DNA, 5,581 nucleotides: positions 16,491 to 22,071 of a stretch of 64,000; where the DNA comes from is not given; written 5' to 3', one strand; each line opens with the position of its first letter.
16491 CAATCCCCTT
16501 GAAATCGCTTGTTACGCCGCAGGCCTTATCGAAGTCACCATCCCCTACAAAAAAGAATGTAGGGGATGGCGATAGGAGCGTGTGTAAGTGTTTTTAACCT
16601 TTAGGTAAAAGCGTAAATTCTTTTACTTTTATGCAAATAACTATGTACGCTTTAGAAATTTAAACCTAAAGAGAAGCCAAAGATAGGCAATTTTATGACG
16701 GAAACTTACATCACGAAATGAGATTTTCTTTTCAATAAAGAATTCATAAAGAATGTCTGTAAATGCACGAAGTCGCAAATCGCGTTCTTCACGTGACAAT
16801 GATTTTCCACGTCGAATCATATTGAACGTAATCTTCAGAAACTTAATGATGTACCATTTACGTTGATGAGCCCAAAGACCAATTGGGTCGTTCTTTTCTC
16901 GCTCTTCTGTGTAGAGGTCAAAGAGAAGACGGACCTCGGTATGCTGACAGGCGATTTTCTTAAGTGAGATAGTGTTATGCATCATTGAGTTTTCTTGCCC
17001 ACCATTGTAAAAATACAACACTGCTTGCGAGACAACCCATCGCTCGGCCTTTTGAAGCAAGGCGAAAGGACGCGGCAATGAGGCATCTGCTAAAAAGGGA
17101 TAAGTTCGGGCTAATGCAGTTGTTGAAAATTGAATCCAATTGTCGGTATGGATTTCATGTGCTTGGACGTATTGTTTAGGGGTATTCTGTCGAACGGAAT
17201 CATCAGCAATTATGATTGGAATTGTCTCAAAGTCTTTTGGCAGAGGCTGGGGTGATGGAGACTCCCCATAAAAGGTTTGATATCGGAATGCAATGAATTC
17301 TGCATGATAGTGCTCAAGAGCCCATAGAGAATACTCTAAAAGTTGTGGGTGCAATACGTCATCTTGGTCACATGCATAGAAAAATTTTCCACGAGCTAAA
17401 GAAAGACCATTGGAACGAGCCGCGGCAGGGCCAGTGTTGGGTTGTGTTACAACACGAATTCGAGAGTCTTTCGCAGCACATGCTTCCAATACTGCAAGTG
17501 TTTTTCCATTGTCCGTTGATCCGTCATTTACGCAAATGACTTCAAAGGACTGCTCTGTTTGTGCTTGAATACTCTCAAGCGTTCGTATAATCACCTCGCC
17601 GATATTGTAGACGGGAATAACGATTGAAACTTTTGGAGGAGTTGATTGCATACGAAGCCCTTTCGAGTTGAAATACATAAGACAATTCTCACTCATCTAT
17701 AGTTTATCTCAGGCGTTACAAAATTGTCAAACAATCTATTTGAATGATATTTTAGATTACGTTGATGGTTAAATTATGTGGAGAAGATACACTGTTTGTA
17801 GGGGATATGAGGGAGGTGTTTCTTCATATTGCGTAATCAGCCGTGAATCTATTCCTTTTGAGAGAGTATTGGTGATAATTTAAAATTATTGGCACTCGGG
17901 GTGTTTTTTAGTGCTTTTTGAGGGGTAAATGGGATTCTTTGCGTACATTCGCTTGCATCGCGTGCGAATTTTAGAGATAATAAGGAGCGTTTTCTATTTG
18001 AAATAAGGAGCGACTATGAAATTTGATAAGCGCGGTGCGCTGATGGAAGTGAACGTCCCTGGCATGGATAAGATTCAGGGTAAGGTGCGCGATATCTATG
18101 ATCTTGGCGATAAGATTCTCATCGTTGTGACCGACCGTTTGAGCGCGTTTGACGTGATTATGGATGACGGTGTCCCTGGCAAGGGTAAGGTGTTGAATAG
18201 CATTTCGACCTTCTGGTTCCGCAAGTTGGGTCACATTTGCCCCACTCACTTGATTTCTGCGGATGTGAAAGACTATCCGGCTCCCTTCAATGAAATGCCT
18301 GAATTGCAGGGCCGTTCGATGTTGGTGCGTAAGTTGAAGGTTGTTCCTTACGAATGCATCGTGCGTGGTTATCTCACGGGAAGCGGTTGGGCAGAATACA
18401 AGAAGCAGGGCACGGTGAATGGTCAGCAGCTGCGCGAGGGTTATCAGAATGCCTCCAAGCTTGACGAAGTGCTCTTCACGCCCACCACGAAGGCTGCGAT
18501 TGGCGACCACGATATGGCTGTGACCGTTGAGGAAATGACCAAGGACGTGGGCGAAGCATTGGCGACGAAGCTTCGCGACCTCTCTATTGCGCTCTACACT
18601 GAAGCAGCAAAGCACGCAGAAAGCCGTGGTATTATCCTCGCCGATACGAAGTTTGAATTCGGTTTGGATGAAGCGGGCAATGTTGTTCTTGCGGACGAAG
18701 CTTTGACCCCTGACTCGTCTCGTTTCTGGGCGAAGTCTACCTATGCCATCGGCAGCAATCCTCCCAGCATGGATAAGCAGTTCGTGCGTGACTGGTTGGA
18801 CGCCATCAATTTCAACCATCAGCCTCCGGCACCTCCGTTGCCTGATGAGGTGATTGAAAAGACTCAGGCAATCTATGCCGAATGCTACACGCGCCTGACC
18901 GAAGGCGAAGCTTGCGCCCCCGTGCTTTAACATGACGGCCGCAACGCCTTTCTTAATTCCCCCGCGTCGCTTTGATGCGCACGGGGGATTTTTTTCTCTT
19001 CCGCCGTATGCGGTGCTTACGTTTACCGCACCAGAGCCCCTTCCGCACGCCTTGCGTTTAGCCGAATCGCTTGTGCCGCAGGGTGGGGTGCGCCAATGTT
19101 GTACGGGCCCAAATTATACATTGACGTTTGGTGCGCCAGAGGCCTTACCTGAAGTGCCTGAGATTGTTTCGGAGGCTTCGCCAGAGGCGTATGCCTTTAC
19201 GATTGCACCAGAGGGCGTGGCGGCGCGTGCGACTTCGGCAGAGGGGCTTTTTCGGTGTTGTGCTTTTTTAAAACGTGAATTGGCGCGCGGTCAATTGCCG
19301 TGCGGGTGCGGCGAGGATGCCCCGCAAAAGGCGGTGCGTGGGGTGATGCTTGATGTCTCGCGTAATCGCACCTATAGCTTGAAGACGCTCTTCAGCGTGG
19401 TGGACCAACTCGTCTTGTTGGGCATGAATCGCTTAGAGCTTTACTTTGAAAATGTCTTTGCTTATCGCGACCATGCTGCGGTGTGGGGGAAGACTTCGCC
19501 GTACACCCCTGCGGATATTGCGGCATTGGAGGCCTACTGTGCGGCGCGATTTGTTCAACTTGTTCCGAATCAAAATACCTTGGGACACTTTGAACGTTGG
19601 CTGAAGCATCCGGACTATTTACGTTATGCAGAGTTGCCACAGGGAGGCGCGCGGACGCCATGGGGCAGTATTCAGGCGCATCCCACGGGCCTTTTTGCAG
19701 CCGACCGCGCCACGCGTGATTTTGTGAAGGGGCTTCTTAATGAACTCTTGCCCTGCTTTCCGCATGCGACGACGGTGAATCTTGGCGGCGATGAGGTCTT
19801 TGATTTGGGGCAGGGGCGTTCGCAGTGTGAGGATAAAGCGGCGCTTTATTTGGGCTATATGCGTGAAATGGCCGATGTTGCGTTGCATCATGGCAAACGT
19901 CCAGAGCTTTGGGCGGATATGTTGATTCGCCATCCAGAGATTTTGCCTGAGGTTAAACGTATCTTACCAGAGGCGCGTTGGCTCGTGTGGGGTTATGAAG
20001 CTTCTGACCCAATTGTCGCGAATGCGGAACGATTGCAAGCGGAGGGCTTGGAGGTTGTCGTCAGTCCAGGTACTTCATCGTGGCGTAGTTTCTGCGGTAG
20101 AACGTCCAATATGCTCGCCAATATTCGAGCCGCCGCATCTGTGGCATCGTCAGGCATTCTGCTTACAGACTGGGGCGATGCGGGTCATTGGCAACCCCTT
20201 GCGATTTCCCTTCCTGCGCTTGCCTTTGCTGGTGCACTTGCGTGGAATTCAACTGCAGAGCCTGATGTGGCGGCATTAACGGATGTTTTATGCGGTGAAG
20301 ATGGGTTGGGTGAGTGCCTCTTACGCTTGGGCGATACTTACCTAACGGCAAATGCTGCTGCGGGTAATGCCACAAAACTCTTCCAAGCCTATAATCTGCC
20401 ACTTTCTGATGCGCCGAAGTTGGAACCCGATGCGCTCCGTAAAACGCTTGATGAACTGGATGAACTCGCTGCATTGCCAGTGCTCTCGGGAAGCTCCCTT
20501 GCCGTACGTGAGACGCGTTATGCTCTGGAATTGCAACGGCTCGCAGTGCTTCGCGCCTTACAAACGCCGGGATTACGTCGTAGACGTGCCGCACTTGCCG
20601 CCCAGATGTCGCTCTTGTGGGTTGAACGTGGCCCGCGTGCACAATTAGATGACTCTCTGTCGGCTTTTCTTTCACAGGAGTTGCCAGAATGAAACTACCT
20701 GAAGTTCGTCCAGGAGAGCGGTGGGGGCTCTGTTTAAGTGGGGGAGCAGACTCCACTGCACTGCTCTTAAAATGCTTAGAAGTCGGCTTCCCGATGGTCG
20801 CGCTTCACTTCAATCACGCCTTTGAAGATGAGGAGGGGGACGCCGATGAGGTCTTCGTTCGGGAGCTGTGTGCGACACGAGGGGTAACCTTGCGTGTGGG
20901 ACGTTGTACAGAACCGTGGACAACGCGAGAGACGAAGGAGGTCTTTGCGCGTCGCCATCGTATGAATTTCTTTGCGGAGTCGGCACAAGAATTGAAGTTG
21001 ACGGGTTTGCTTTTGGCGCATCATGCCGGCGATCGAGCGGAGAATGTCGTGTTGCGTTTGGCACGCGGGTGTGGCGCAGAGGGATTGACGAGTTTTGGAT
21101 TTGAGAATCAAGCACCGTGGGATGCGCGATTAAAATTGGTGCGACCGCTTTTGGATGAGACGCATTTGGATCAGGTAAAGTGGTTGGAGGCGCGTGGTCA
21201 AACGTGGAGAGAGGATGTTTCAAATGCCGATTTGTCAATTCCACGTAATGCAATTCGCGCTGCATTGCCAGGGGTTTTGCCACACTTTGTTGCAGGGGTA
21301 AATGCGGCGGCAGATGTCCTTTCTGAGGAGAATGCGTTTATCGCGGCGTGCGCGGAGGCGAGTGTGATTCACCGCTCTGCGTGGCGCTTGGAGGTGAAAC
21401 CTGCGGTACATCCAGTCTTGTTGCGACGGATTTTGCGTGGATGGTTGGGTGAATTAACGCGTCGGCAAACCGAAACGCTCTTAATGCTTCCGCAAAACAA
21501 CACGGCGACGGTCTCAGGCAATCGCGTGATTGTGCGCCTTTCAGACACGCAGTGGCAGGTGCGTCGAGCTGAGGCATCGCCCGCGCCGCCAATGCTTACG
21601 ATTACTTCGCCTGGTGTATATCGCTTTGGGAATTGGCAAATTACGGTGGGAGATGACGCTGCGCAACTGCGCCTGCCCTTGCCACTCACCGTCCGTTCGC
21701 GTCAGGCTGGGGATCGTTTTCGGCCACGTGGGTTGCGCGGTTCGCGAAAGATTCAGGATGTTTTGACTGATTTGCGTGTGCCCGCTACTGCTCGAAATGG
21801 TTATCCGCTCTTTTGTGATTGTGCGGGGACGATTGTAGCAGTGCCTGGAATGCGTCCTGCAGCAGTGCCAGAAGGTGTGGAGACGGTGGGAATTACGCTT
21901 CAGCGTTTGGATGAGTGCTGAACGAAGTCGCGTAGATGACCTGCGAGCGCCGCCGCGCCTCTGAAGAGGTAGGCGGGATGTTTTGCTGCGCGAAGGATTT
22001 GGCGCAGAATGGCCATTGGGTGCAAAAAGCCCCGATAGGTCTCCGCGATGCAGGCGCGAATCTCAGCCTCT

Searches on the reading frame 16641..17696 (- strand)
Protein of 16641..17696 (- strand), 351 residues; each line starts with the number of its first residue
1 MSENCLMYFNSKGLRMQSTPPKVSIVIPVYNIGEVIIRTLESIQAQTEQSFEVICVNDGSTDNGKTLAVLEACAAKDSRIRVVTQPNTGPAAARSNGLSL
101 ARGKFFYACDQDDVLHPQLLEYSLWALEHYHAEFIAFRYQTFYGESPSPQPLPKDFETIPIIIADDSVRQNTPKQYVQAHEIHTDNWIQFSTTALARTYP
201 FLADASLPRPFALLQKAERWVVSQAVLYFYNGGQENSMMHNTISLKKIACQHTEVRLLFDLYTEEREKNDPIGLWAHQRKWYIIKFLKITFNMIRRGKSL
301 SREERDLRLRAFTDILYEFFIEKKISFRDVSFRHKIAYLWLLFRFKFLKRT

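Call 103: search_protein_families(library=pfam, proteins=[window:16641-17696:-], max_evalue=0.00001)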
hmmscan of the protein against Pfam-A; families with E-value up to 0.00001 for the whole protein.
window:16641-17696:- (351 aa): 3 families
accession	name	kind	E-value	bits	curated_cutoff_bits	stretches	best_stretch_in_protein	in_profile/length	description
PF00535.33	Glycos_transf_2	-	5.3e-28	98.5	23.3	1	24-150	1-127/168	Glycosyl transferase family 2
PF13641.12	Glyco_tranf_2_3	-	1.2e-10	42.2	27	1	21-134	2-118/230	Glycosyltransferase like family 2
PF10111.15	Glyco_tranf_2_2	-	8.8e-08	32.4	27.3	1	24-122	1-101/276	Glycosyltransferase like family 2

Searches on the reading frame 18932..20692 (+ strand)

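Call 113: search_protein_families(library=pfam, proteins=[window:18932-20692:+], max_evalue=0.00001)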
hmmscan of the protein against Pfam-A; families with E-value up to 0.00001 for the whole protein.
window:18932-20692:+ (586 aa): 1 family
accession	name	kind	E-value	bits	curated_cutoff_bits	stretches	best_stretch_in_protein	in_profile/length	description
PF00728.28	Glyco_hydro_20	-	1.2e-17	64.7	22.3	1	136-381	4-263/348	Glycosyl hydrolase family 20, catalytic domain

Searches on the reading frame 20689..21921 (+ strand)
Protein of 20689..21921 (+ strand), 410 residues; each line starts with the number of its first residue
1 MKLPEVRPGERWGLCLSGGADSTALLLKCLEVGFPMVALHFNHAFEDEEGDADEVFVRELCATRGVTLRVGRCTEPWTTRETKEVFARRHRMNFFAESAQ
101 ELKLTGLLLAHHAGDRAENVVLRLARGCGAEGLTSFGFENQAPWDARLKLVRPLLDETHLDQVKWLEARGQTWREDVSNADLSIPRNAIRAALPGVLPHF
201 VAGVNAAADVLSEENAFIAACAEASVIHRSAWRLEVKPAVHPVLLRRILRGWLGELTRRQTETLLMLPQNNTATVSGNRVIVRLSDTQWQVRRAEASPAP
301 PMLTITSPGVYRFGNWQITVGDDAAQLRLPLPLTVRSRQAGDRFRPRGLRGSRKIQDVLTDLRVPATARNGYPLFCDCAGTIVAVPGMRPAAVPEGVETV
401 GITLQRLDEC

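Call 113: search_protein_families(library=pfam, proteins=[window:20689-21921:+], max_evalue=0.00001)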
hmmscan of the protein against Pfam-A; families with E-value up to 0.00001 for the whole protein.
window:20689-21921:+ (410 aa): 2 families
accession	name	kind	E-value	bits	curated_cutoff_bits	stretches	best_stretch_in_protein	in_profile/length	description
PF01171.26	ATP_bind_3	-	8.5e-34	117.3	27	1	14-191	4-181/182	PP-loop family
PF11734.13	TilS_C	-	1.1e-12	47.5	22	1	333-389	1-56/74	TilS substrate C-terminal domain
